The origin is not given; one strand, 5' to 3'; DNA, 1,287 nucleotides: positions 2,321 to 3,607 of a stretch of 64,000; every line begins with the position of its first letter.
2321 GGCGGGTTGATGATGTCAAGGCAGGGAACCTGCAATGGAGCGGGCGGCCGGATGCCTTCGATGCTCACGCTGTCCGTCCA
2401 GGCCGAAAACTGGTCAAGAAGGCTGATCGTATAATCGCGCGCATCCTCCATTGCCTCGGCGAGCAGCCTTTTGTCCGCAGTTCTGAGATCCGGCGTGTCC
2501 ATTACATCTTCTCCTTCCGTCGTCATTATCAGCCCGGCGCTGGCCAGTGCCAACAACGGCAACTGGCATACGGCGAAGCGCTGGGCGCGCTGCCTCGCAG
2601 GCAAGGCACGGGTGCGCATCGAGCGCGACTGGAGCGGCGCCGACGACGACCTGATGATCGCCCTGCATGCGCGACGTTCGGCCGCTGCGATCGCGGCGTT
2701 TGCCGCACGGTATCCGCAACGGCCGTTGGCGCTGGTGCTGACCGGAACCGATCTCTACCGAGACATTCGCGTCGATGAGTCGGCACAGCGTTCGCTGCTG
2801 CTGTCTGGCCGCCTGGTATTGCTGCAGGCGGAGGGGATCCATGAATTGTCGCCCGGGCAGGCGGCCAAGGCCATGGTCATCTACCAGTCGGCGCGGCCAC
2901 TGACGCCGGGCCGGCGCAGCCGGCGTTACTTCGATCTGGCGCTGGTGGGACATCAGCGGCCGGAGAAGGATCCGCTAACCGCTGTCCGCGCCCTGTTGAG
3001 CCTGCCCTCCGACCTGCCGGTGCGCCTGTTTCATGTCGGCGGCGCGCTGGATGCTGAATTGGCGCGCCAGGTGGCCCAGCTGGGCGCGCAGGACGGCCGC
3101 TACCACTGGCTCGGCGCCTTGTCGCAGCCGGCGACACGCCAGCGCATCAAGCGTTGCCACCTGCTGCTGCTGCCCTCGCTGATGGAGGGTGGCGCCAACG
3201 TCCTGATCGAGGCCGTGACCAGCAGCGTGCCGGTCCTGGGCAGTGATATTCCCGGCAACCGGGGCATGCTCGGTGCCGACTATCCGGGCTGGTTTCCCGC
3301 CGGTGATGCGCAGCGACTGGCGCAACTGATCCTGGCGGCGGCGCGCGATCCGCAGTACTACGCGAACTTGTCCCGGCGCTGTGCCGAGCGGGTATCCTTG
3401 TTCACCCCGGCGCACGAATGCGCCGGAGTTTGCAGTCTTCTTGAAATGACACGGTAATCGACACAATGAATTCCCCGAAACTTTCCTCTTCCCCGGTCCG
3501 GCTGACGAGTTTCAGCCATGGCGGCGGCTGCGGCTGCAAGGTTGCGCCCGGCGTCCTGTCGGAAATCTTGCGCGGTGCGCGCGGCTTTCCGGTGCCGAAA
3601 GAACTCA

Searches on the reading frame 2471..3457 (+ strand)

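Call 68: search_protein_families(library=ncbifam, max_evalue=1e-10, proteins=[window:2471-3457:+])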
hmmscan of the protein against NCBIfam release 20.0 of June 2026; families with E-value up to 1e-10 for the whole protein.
window:2471-3457:+ (328 aa): 3 families
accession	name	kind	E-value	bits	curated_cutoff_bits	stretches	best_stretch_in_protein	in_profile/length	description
TIGR04348.1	TIGR04348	equivalog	2.8e-117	391.2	300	1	17-324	1-308/310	selenoneine biosynthesis selenosugar synthase SenB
NF038229.1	Glyco4_Geo_Pelo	equivalog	2.2e-28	99.3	400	1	17-325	2-334/338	GPMC system family 4 glycosyltransferase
NF041876.1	EPS_EpsE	equivalog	5.9e-13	48.8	400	1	190-308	258-376/389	exopolysaccharide biosynthesis GT4 family glycosyltransferase EpsE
